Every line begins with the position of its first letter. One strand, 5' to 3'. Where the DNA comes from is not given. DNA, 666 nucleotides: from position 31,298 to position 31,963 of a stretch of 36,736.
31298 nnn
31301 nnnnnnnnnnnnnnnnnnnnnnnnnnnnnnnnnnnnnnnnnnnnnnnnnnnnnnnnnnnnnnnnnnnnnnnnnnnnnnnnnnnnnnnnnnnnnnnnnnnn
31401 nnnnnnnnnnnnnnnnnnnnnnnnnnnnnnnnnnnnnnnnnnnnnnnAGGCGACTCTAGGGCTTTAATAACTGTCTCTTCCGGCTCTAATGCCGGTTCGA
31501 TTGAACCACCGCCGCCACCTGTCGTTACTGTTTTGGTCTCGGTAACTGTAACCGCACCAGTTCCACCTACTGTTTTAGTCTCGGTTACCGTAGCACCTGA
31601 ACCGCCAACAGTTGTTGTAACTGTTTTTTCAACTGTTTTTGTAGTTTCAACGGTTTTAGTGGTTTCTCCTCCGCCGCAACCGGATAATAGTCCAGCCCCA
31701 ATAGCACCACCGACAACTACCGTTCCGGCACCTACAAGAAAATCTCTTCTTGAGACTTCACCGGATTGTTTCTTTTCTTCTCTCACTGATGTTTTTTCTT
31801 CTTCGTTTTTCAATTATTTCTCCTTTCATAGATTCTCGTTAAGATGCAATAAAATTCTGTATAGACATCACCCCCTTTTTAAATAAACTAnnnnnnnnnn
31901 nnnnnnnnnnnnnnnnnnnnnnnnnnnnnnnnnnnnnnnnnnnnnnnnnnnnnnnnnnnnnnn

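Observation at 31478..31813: Catalytic subunits carry a TAT signal plus a long Thr/Val/Gly-rich tether; one copy is a lipoprotein and the other is not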

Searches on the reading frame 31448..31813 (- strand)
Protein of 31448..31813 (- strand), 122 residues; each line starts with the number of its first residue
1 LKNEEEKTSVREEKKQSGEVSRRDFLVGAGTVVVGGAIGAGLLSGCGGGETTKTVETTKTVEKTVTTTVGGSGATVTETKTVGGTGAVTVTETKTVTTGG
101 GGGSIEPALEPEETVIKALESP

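Call 22: find_homologous_proteins(query=window:31475-31813:-, max_evalue=0.001)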
Query seq(113 aa) (113 aa): 53 proteins with E <= 0.001 among 437 candidates.
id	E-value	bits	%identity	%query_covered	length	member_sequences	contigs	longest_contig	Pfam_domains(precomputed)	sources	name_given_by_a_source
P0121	3.6e-26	109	65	99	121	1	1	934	-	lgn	-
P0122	1.9e-24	103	54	100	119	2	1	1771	-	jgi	jgi:hypothetical protein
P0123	4.3e-24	102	64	100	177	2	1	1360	-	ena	-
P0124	4.7e-24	102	51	100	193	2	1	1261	-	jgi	jgi:hypothetical protein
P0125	5.0e-24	102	65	100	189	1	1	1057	-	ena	-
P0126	1.2e-22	98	77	50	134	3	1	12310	-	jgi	jgi:hypothetical protein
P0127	2.6e-22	97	59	99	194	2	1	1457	-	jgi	jgi:anaerobic selenocysteine-containing dehydrogenase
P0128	4.1e-22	96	57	99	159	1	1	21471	-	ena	-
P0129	1.5e-21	94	67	49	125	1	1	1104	-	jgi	-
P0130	2.0e-21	94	50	100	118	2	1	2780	-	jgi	-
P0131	5.0e-21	92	77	42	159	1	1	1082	-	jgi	-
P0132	1.7e-20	91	58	100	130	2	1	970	-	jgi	-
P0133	3.1e-19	87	67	41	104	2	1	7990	-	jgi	jgi:anaerobic selenocysteine-containing dehydrogenase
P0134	3.7e-19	86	61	72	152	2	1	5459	-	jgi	jgi:hypothetical protein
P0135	5.2e-19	86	67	62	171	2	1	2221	-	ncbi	-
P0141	1.4e-16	78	47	90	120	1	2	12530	-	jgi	jgi:hypothetical protein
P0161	2.1e-12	65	67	41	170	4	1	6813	-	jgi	jgi:uncharacterized protein with FMN-binding domain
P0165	8.7e-11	60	51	65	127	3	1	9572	PF10518.15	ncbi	-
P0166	2.6e-10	58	60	35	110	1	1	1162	-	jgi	-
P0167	7.7e-8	50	49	81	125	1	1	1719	-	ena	-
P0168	9.6e-8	50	45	83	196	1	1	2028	-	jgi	-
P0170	1.9e-7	49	46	81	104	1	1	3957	-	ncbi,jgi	jgi:diaminopimelate epimerase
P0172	1.0e-4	40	49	32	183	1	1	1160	PF24696.2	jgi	-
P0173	2.9e-4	39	57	35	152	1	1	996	-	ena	-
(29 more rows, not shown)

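Call 25: find_encoding_contigs(protein=P0126, flank=5000, max_places=3)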
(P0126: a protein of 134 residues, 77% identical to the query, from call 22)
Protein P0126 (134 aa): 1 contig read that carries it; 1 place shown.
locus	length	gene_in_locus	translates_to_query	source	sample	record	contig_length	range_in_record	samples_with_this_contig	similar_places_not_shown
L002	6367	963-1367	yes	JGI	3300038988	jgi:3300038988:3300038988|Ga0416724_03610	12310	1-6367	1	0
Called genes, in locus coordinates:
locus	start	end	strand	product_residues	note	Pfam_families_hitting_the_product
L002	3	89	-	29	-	?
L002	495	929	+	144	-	PF00072:Response_reg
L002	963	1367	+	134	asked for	-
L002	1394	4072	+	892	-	PF21423:AhtL-like_1st, PF00384:Molybdopterin, PF01568:Molydop_binding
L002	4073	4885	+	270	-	PF12838:Fer4_7 (faint), PF13247:Fer4_11, PF13620:CarboxypepD_reg, PF13715:CarbopepD_reg_2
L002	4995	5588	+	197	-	-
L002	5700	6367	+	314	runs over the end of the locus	-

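Call 26: find_encoding_contigs(protein=P0141, flank=5000, max_places=3)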
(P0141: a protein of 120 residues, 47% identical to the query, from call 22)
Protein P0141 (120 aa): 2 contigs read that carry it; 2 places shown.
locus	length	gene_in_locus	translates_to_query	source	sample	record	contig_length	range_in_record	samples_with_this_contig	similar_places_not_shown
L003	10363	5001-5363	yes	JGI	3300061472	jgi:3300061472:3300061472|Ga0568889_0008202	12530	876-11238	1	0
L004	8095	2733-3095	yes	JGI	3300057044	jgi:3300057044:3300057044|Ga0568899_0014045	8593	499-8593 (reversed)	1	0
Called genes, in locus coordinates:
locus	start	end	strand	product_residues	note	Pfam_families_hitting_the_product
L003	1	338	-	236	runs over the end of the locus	PF14196:ATC_hydrolase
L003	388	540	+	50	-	-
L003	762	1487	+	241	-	PF02540:NAD_synthase, PF03054:tRNA_Me_trans (faint)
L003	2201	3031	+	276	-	PF00753:Lactamase_B, PF23023:Anti-Pycsar_Apyc1 (weak), PF12706:Lactamase_B_2 (weak)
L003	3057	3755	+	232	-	PF01177:Asp_Glu_race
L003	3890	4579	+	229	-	PF11306:DUF3108 (weak), PF21347:DUF3108_like (weak)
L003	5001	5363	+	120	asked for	-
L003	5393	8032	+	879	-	PF21423:AhtL-like_1st, PF00384:Molybdopterin, PF01568:Molydop_binding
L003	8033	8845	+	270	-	PF12838:Fer4_7 (faint), PF13237:Fer4_10 (faint), PF13247:Fer4_11, PF13620:CarboxypepD_reg, PF13715:CarbopepD_reg_2 (weak)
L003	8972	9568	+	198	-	-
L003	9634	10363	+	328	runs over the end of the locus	-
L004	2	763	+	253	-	?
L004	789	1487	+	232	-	PF01177:Asp_Glu_race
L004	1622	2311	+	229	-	PF11306:DUF3108 (weak), PF21347:DUF3108_like (weak)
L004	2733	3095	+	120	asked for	-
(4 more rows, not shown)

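Call 32: search_protein_families(library=pfam, proteins=[P0161, P0165, P0166, P0168, P0170, P0172, P0167, P0173], max_evalue=1)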
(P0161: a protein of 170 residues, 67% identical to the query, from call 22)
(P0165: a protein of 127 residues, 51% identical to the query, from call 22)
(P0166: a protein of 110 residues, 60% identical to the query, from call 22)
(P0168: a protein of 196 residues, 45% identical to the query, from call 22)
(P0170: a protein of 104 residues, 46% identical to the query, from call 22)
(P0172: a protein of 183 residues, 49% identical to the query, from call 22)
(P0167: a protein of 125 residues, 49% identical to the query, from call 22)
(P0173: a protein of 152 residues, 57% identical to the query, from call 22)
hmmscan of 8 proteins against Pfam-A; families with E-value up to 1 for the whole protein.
P0161 (170 aa): 4 families
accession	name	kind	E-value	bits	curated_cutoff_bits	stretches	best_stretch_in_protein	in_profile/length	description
PF10518.14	TAT_signal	-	0.0012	19.1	22.7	1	18-38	1-21/21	TAT (twin-arginine translocation) pathway signal sequence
PF10437.14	Lip_prot_lig_C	-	0.011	16.1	24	1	111-137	10-36/85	Bacterial lipoate protein ligase C-terminus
PF10399.14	UCR_Fe-S_N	-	0.023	14.5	24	1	13-38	3-26/41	Ubiquitinol-cytochrome C reductase Fe-S subunit TAT signal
PF21307.2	Glyco_hydro_95_C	-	0.051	14.5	27.6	0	99-137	14-50/94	Glycoside hydrolase family 95, C-terminal domain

P0165 (127 aa): 2 families
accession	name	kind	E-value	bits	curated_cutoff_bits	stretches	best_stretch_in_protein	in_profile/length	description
PF10518.14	TAT_signal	-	1.4e-05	25.2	22.7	1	20-39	2-21/21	TAT (twin-arginine translocation) pathway signal sequence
PF10399.14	UCR_Fe-S_N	-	0.0067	16.3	24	1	15-36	4-25/41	Ubiquitinol-cytochrome C reductase Fe-S subunit TAT signal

P0166 (110 aa): 3 families
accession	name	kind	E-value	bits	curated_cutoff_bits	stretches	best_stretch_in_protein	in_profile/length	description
PF23678.1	YqhI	-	0.067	13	27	1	10-21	23-34/36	YqhI-like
PF05164.18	ZapA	-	0.16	12.7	23.8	1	85-108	1-26/88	Cell division protein ZapA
PF10518.14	TAT_signal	-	0.59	10.6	22.7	1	11-29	1-19/21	TAT (twin-arginine translocation) pathway signal sequence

P0168 (196 aa): 0 families

P0170 (104 aa): 2 families
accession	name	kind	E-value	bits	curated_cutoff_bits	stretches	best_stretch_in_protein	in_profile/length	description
PF23678.1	YqhI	-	0.037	13.8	27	1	12-23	23-34/36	YqhI-like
PF25706.1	HCMV_UL116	-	0.071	12.7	30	1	45-90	109-154/336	Human cytomegalovirus UL116 protein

P0172 (183 aa): 4 families
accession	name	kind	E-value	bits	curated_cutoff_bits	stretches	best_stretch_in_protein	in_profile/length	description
PF24696.1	UGSC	-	1.6e-09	38.6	25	1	93-183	2-92/172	UGSC family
PF10399.14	UCR_Fe-S_N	-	0.09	12.6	24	1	5-30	3-28/41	Ubiquitinol-cytochrome C reductase Fe-S subunit TAT signal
PF02881.24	SRP54_N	-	0.16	12.7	22.4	1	124-154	38-70/75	SRP54-type protein, helical bundle domain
PF10518.14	TAT_signal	-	0.46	11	22.7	1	10-29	1-20/21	TAT (twin-arginine translocation) pathway signal sequence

P0167 (125 aa): 3 families
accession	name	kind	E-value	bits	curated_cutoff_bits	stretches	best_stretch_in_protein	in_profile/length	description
PF23678.1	YqhI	-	0.055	13.3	27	1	11-22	23-34/36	YqhI-like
PF10399.14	UCR_Fe-S_N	-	0.056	13.3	24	1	6-29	2-25/41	Ubiquitinol-cytochrome C reductase Fe-S subunit TAT signal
PF23793.1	LysC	-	0.52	10.7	27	0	35-77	1-42/69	Rz1-like lysis system protein LysC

P0173 (152 aa): 3 families
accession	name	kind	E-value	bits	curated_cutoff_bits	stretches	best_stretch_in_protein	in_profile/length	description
PF24696.1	UGSC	-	0.00015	22.4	25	1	57-114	4-62/172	UGSC family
PF10518.14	TAT_signal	-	0.00066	19.9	22.7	1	11-30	2-21/21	TAT (twin-arginine translocation) pathway signal sequence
PF10399.14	UCR_Fe-S_N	-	0.01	15.7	24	1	7-33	5-29/41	Ubiquitinol-cytochrome C reductase Fe-S subunit TAT signal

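Call 56: find_encoding_contigs(protein=P0165, flank=4000, max_places=1)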
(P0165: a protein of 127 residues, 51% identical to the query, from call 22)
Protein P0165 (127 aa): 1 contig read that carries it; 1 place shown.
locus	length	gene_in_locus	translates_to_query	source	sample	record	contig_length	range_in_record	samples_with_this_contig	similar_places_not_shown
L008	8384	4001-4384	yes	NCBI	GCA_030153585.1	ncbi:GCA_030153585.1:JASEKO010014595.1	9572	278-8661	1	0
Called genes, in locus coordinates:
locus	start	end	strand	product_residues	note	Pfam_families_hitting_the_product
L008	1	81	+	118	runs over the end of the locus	?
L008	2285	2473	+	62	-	-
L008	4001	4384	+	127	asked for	PF10518:TAT_signal (weak)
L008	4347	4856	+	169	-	-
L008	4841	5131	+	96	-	PF00890:FAD_binding_2 (weak)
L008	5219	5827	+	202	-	-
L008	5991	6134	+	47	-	-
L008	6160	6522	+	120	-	-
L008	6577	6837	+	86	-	-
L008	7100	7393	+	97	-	-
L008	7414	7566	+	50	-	-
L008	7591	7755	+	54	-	-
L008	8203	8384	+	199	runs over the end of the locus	PF05140:ResB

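Call 57: find_encoding_contigs(protein=P0161, flank=4000, max_places=1)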
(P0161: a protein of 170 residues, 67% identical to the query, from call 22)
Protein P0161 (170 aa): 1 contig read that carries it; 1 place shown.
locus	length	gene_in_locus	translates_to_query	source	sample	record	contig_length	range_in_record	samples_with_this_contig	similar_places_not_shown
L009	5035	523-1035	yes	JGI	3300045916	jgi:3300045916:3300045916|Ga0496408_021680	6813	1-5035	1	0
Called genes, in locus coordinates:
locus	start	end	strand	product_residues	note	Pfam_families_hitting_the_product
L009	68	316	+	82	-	PF00072:Response_reg (weak)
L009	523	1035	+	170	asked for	-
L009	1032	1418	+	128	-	-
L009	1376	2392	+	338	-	PF00890:FAD_binding_2, PF12831:FAD_oxidored (faint)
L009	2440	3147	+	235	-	PF00890:FAD_binding_2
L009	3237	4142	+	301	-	PF02424:ApbE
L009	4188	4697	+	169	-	PF06574:FAD_syn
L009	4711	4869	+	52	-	-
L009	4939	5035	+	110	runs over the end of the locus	PF03916:NrfD (weak)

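Call 62: search_protein_representatives(protein=window:31448-31813:-)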
Query: 122 residues. Proteins with E-value up to 0.001 (for the whole library): 107; up to 1e-10: 34; up to 1e-30: 3. The best 107 are listed.
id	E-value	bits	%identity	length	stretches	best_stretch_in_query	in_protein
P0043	7.1e-36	138.8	75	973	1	1-116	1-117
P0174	2.1e-32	127.6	76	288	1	2-120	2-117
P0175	3.3e-32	127.0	71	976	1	5-122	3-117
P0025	4.9e-30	119.9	75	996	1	12-115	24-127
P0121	9.3e-28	112.6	68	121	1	1-113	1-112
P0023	4.8e-27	110.3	69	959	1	4-115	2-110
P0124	1.0e-25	106.1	70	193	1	1-115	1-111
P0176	2.5e-25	104.8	61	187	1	4-118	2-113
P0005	8.8e-24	99.8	76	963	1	2-87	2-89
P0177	1.1e-23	99.5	67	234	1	1-102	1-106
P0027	2.1e-23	98.6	67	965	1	5-117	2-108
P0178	1.7e-22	95.7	67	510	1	5-116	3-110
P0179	5.9e-22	93.9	69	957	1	2-115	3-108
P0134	1.3e-19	86.4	69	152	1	1-96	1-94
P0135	1.7e-19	86.0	65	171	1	1-97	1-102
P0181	4.3e-14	68.6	59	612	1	7-106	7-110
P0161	5.8e-13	65.0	61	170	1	1-98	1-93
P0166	3.6e-12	62.4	50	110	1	11-116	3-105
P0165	5.2e-11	58.7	62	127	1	3-100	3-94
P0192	4.6e-10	55.6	48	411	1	3-96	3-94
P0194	1.2e-08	51.1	52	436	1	9-98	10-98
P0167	1.7e-08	50.6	54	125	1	13-91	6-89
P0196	2.0e-08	50.4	45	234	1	3-70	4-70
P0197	2.1e-08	50.3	52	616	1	11-99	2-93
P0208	1.2e-06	44.6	46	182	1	7-97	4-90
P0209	1.3e-06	44.5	49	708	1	15-82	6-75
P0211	1.4e-06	44.4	53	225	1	11-80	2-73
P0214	1.8e-06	44.1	61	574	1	14-69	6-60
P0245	2.7e-04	37.1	46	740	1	11-106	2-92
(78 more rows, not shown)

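Call 64: search_protein_families(library=pfam, proteins=[P0181, P0192, P0196, P0197, P0208, P0209, P0211, P0214, P0194, P0245], max_evalue=0.0001)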
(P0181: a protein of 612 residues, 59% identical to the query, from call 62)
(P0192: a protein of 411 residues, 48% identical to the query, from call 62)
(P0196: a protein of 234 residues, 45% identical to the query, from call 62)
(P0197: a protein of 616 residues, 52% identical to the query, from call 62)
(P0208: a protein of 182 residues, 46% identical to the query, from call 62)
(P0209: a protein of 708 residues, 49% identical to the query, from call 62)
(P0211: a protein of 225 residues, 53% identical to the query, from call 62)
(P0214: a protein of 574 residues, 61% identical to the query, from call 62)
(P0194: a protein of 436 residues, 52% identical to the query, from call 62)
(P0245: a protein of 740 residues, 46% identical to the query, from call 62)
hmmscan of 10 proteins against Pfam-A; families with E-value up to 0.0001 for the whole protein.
P0181 (612 aa): 1 family
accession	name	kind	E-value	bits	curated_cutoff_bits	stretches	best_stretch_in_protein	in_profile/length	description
PF00890.30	FAD_binding_2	-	1.6e-21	77.5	20.4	1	128-575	1-403/414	FAD binding domain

P0192 (411 aa): 1 family
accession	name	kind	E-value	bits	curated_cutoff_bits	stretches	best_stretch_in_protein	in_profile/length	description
PF01497.23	Peripla_BP_2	-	4.6e-19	69.2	27.5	1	126-345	14-232/235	Periplasmic binding protein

P0196 (234 aa): 9 families
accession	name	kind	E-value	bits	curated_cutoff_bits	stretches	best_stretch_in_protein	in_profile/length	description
PF12838.12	Fer4_7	-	2.8e-12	47.3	27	1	147-191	2-49/52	4Fe-4S dicluster domain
PF13247.11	Fer4_11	-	3.2e-11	43.7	26.2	1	146-231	9-99/100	4Fe-4S dicluster domain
PF00037.32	Fer4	-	3.9e-11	42.7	21.1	0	174-191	2-19/24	4Fe-4S binding domain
PF12837.12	Fer4_6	-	4.5e-11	42.6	25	0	174-191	3-20/24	4Fe-4S binding domain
PF12797.12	Fer4_2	-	5.2e-09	35.9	24.5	1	173-191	3-21/22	4Fe-4S binding domain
PF13187.11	Fer4_9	-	9.8e-09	35.6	27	0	147-191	2-48/52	4Fe-4S dicluster domain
PF14697.11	Fer4_21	-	2.3e-08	34.5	35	1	147-192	8-53/59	4Fe-4S dicluster domain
PF13237.11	Fer4_10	-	4.6e-07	30.1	25.5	0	174-223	3-53/53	4Fe-4S dicluster domain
PF13484.11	Fer4_16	-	1e-06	29.8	30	0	147-171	2-25/66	4Fe-4S double cluster binding domain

P0197 (616 aa): 2 families
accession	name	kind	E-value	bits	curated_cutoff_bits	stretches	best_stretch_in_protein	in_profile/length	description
PF00384.28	Molybdopterin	-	8e-19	68.3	24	1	160-613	1-315/353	Molybdopterin oxidoreductase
PF04879.21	Molybdop_Fe4S4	-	1.8e-07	31.4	22.7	1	103-157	3-55/55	Molybdopterin oxidoreductase Fe4S4 domain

P0208 (182 aa): 1 family
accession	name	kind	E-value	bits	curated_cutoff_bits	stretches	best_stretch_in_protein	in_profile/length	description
PF13085.11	Fer2_3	-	7.8e-05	23.1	27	0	122-156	49-82/107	2Fe-2S iron-sulfur cluster binding domain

P0209 (708 aa): 2 families
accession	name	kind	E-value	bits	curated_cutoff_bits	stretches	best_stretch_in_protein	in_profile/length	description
PF09338.16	Gly_reductase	-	9.3e-53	179.7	22.2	1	74-444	2-337/426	Glycine/sarcosine/betaine reductase component B subunits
PF07355.17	GRDB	-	1.7e-31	110.3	22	1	523-705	167-344/347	Glycine/sarcosine/betaine reductase selenoprotein B (GRDB)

P0211 (225 aa): 3 families
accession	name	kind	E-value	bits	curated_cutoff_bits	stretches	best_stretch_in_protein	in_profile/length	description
PF01799.25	Fer2_2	-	4.7e-21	75.1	30.3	1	142-215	1-74/75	[2Fe-2S] binding domain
PF00111.32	Fer2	-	1.3e-06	28.7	21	1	75-132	2-56/77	2Fe-2S iron-sulfur cluster binding domain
PF13085.11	Fer2_3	-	9.8e-06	26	27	1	102-141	46-84/107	2Fe-2S iron-sulfur cluster binding domain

P0214 (574 aa): 5 families
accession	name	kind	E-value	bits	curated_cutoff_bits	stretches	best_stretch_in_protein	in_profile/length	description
PF00890.30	FAD_binding_2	-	9.3e-37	127.6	20.4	1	103-548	1-408/414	FAD binding domain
PF12831.13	FAD_oxidored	-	1.5e-09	38.1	27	1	103-278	1-139/416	FAD dependent oxidoreductase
PF01266.30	DAO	-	8.6e-07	29.2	27.9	0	103-287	1-205/353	FAD dependent oxidoreductase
PF03486.20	HI0933_like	-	3.4e-06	27.1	50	0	103-134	2-33/244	HI0933-like protein Rossmann domain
PF05605.18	zf-Di19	-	3.1e-05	24.5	27.5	1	62-91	2-30/54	Drought induced 19 protein (Di19), zinc-binding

P0194 (436 aa): 1 family
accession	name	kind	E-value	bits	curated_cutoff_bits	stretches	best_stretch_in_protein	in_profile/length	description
PF01497.23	Peripla_BP_2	-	1.2e-22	81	27.5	1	133-378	9-233/235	Periplasmic binding protein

P0245 (740 aa): 2 families
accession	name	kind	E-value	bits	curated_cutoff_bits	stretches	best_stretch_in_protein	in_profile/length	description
PF09338.16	Gly_reductase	-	3.9e-58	197.4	22.2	2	292-487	155-343/426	Glycine/sarcosine/betaine reductase component B subunits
PF07355.17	GRDB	-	1.9e-36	126.5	22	1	547-739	156-346/347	Glycine/sarcosine/betaine reductase selenoprotein B (GRDB)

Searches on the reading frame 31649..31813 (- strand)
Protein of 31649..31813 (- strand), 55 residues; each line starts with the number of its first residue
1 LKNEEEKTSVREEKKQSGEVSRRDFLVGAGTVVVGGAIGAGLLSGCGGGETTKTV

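Call 31: search_protein_families(library=ncbifam, proteins=[window:31649-31813:-], max_evalue=10)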
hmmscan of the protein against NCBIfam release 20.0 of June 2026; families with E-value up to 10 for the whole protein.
seq(55 aa): 5 families
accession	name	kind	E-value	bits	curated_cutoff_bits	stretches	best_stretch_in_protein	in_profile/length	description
TIGR01409.1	TAT_signal_seq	domain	8.6e-05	22.7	16.7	1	20-44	1-24/29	twin-arginine translocation signal domain-containing protein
TIGR02811.1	formate_TAT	hypoth_equivalog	0.0015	18.8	48.45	1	15-41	4-30/66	formate dehydrogenase region TAT target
TIGR04117.1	Syntroph_Cxxx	paralog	0.011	15.9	50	1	4-39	6-43/98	Cys-Xaa-Xaa-Xaa repeat radical SAM target protein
NF004532.0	PRK05880.1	equivalog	0.044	14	120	1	25-51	11-37/83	F0F1 ATP synthase subunit C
TIGR04519.1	MoCo_extend_TAT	equivalog_domain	0.082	12.9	20.6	1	10-26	30-44/45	TAT-variant-translocated molybdopterin oxidoreductase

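Call 32: search_protein_families(library=pfam, proteins=[window:31649-31813:-], max_evalue=1)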
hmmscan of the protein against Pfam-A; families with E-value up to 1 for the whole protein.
seq(55 aa): 2 families
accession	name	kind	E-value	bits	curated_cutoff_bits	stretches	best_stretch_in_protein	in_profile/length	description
PF10399.14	UCR_Fe-S_N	-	4.8e-05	23.1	24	1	14-42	3-29/41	Ubiquitinol-cytochrome C reductase Fe-S subunit TAT signal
PF10518.14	TAT_signal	-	0.002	18.5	22.7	1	20-39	2-21/21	TAT (twin-arginine translocation) pathway signal sequence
